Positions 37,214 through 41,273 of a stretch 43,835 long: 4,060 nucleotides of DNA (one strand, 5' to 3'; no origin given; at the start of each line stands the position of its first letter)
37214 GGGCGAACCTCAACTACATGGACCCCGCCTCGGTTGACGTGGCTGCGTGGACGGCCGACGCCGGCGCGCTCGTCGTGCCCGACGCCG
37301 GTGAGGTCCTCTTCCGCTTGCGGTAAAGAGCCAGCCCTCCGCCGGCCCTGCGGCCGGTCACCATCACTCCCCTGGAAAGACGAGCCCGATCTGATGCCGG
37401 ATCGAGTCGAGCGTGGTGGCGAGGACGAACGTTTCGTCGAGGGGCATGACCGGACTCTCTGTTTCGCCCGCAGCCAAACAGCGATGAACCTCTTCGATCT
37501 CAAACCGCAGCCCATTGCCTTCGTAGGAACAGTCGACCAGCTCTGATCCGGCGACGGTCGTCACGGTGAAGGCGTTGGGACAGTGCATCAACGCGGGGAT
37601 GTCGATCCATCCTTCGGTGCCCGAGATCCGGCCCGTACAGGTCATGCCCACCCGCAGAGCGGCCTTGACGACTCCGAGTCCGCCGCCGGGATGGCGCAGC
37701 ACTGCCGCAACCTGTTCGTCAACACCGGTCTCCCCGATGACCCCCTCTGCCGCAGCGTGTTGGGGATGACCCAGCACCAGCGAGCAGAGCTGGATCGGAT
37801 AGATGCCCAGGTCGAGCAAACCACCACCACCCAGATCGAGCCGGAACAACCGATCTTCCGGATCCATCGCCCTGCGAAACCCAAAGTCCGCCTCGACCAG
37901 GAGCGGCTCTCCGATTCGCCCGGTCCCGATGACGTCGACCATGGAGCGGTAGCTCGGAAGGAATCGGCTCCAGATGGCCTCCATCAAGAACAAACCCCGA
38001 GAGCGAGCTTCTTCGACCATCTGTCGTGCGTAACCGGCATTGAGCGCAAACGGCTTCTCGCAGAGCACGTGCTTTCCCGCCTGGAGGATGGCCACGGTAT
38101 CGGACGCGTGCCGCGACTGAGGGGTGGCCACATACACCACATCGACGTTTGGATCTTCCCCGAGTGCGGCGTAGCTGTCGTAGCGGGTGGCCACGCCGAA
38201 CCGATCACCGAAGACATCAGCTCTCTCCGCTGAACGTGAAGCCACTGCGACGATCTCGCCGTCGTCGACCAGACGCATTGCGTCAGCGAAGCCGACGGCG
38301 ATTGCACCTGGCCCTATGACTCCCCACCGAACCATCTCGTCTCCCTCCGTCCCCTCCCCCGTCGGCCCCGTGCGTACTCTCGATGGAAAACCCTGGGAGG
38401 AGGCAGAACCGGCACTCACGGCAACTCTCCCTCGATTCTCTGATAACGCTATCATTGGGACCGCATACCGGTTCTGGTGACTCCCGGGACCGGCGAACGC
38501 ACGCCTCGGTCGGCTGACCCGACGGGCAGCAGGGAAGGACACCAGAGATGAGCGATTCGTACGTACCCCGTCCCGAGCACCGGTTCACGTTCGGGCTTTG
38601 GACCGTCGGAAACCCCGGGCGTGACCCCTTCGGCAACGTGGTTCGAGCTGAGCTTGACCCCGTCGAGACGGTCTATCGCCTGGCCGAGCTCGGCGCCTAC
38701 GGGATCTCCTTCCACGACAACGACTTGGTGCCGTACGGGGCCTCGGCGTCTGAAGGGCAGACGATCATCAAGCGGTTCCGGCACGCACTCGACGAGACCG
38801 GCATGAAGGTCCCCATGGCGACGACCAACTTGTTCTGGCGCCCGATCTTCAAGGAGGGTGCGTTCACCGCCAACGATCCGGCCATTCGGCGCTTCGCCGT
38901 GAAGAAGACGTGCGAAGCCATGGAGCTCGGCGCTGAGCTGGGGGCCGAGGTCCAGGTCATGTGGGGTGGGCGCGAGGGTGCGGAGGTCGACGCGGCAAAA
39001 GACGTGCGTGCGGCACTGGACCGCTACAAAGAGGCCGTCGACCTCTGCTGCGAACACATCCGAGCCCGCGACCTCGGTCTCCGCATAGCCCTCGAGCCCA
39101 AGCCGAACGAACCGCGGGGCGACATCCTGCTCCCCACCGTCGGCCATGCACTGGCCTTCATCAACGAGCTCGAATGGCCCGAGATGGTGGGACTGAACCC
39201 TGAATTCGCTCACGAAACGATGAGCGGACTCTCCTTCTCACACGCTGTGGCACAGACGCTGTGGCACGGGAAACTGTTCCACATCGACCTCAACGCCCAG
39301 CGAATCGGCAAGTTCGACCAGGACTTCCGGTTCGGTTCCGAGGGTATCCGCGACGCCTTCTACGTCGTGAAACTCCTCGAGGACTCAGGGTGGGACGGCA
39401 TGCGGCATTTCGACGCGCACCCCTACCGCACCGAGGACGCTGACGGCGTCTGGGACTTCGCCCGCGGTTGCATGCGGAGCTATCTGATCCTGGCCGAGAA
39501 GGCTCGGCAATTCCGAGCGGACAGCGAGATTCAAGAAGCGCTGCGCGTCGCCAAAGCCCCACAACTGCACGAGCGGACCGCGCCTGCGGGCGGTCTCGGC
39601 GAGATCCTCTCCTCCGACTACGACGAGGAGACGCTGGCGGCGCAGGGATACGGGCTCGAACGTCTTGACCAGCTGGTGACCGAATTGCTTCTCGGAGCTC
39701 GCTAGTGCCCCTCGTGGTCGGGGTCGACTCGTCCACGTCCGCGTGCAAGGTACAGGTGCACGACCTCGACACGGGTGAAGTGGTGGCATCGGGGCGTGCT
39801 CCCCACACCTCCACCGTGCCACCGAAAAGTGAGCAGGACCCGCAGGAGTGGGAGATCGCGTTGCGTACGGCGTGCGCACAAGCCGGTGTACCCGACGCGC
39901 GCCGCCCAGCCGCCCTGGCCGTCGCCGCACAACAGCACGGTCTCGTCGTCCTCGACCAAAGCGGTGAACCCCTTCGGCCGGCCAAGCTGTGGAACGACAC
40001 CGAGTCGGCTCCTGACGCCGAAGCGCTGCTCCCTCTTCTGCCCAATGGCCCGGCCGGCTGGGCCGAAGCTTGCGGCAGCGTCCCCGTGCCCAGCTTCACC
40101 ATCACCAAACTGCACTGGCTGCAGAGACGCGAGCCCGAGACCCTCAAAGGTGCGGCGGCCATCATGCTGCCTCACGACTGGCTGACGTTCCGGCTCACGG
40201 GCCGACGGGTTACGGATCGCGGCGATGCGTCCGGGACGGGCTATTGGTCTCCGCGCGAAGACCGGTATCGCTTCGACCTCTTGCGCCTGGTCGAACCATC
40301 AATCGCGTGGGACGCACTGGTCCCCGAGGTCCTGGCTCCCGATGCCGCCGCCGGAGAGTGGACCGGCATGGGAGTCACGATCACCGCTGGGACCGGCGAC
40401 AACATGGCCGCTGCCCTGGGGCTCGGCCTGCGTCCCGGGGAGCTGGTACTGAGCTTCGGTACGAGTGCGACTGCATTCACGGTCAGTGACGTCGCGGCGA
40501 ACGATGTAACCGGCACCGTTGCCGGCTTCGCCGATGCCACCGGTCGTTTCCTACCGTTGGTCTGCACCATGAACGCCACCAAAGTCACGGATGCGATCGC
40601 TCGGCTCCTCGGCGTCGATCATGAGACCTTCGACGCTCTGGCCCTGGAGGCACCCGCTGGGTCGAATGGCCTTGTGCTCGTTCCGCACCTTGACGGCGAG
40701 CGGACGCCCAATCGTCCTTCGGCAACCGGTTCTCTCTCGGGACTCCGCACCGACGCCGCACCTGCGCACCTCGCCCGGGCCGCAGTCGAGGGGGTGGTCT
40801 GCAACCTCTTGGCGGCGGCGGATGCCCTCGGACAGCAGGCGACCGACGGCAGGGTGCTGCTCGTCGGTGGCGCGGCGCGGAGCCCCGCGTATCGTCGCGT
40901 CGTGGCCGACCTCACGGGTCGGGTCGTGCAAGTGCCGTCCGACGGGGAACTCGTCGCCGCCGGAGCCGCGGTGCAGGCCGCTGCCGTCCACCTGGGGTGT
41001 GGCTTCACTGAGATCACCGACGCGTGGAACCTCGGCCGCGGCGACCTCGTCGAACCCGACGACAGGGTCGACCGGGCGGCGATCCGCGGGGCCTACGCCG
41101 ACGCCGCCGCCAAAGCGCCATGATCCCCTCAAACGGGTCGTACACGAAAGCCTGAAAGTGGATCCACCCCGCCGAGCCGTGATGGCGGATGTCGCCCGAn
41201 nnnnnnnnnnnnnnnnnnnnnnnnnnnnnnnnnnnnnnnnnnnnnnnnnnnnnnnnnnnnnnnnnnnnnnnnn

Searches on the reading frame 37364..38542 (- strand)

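Call 4: search_protein_families(library=pfam, proteins=[window:37364-38542:-])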
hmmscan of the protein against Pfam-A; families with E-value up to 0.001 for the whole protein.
window:37364-38542:- (392 aa): 3 families
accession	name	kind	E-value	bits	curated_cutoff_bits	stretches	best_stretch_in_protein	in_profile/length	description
PF01408.29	GFO_IDH_MocA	-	1.2e-25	91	24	1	71-187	1-117/120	Oxidoreductase family, NAD-binding Rossmann fold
PF22725.1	GFO_IDH_MocA_C3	-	4.9e-19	69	27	1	198-313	1-123/124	GFO/IDH/MocA C-terminal domain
PF03447.22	NAD_binding_3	-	0.00033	21.8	24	1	77-183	1-110/116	Homoserine dehydrogenase, NAD binding domain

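Call 5: search_protein_families(library=ncbifam, proteins=[window:37364-38542:-])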
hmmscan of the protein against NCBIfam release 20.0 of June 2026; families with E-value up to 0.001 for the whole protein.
window:37364-38542:- (392 aa): 9 families
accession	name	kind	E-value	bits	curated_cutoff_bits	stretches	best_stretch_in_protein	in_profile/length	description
NF041392.1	XylDh_Gfo6_Halo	equivalog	6.5e-25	87.7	350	1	66-331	12-291/350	D-xylose 1-dehydrogenase Gfo6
TIGR04380.1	myo_inos_iolG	equivalog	1.4e-20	73.4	355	1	71-297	2-232/330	inositol 2-dehydrogenase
NF052679.1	InsChiInosDhIolG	equivalog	2.7e-18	66.1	540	1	71-218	3-153/343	bifunctional inositol 2-dehydrogenase/D-chiro-inositol 1-dehydrogenase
NF052479.1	LevoglcsnDh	equivalog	1.7e-17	63.2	650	1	100-258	41-203/386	levoglucosan dehydrogenase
NF040723.1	UDP-GlcNAcDh_Arch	equivalog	7.9e-16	58.4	450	1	72-218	2-146/302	UDP-N-acetylglucosamine 3-dehydrogenase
NF008607.0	PRK11579.1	subfamily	5.4e-13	48.7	330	1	69-252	3-184/346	oxidoreductase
NF007574.0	PRK10206.1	equivalog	2.3e-11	43.4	352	1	128-264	61-194/345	oxidoreductase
NF058561.1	BT_2158_fam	equivalog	1e-08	34.2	750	1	77-217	40-181/487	glycoside 3-dehydrogenase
NF058563.1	BT_2159_fam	equivalog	9.9e-05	21.5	650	1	72-213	2-143/350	disaccharide 3-dehydrogenase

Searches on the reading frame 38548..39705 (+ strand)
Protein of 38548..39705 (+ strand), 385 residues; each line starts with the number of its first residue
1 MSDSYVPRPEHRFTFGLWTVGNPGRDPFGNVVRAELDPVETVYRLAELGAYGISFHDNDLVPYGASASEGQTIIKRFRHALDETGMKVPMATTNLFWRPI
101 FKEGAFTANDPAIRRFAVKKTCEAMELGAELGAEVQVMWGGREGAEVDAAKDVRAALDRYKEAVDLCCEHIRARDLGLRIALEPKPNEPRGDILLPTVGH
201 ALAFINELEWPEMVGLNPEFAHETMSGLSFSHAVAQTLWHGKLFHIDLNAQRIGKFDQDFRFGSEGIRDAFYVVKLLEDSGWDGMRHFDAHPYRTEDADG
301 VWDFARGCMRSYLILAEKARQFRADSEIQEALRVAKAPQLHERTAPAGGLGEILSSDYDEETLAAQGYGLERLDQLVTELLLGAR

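Call 4: search_protein_families(library=pfam, proteins=[window:38548-39705:+])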
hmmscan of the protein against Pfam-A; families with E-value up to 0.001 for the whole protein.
window:38548-39705:+ (385 aa): 1 family
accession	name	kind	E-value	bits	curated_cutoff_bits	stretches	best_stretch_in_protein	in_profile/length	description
PF01261.30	AP_endonuc_2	-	6.6e-25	88.7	31.1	1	44-293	3-232/249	Xylose isomerase-like TIM barrel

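Call 5: search_protein_families(library=ncbifam, proteins=[window:38548-39705:+])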
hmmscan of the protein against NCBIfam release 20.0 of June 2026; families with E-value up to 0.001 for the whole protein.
window:38548-39705:+ (385 aa): 5 families
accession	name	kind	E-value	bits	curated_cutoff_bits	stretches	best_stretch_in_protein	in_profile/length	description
TIGR02631.1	xylA_Arthro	equivalog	2.3e-174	579.9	447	1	6-382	2-382/382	xylose isomerase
NF003998.0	PRK05474.1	subfamily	1.4e-31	109.8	459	1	47-328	92-379/439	xylose isomerase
TIGR02630.1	xylose_isom_A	equivalog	2.6e-30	105.7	533.25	1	43-295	85-343/435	xylose isomerase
NF009115.0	PRK12465.1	subfamily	4e-16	58.8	888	1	32-251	85-308/445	xylose isomerase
TIGR02635.1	RhaI_grampos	equivalog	3.7e-08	32.7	531.35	1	80-274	77-263/378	L-rhamnose isomerase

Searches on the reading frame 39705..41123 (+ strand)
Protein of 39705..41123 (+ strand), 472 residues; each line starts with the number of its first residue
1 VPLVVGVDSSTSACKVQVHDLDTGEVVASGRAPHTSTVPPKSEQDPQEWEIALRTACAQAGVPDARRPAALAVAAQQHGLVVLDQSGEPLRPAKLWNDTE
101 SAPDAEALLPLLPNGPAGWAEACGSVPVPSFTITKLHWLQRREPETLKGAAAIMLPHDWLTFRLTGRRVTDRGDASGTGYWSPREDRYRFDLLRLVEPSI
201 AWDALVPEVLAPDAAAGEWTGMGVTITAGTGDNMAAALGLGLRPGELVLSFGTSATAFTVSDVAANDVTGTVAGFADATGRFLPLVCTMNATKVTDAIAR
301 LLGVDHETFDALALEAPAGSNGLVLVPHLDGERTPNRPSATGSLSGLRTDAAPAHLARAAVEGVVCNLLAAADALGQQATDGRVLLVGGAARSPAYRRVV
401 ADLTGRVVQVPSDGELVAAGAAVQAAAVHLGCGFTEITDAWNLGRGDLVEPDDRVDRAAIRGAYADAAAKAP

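Call 4: search_protein_families(library=pfam, proteins=[window:39705-41123:+])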
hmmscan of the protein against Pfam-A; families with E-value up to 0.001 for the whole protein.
window:39705-41123:+ (472 aa): 3 families
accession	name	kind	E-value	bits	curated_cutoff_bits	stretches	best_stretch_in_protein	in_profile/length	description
PF00370.27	FGGY_N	-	8.7e-33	114.4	28.8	1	4-239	2-245/245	FGGY family of carbohydrate kinases, N-terminal domain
PF02782.22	FGGY_C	-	9.9e-21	74.9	27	1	248-427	2-196/198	FGGY family of carbohydrate kinases, C-terminal domain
PF00012.26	HSP70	-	0.0001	21.1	20.6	1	382-429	328-375/599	Hsp70 protein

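Call 5: search_protein_families(library=ncbifam, proteins=[window:39705-41123:+])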
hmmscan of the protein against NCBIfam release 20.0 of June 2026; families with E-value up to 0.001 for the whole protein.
window:39705-41123:+ (472 aa): 14 families
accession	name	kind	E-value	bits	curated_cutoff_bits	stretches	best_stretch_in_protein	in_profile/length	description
TIGR01312.1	XylB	equivalog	3.3e-119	398.6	380.25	1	5-432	1-442/481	xylulokinase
NF011601.0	PRK15027.1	equivalog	3.8e-52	177.3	912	1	4-426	2-432/484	xylulokinase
TIGR01311.1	glycerol_kin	equivalog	2e-27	95.7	590.35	1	3-427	2-448/496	glycerol kinase GlpK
TIGR01314.1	gntK_FGGY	equivalog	8.2e-23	80.7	648.55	1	4-425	2-446/505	gluconokinase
NF003154.0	PRK04123.1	equivalog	9e-16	57.7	428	1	79-428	105-491/554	ribulokinase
NF000756.0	PRK00047.1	subfamily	9.3e-16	57.2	498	1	4-430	7-454/502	glycerol kinase GlpK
NF008187.0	PRK10939.1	equivalog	2.2e-14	53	528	2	6-242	8-254/521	autoinducer-2 kinase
TIGR02628.1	fuculo_kin_coli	equivalog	6.6e-10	38.5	470.9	1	132-426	133-439/465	L-fuculokinase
TIGR01234.1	L-ribulokinase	equivalog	2.9e-09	36.2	583.25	1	71-428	96-484/536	ribulokinase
TIGR01315.1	5C_CHO_kinase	subfamily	2.7e-06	26.4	408.7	1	321-428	379-491/541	FGGY family pentulose kinase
TIGR02627.1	rhamnulo_kin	equivalog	3.7e-05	22.5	527.95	1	132-237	130-236/454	rhamnulokinase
TIGR02350.1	prok_dnaK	equivalog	5.4e-05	21.8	822.55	1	380-428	324-373/596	molecular chaperone DnaK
NF001413.0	PRK00290.1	equivalog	0.00031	19.2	648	1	378-428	323-374/625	molecular chaperone DnaK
NF007925.0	PRK10640.1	equivalog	0.00049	18.6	639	1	129-221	133-225/489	rhamnulokinase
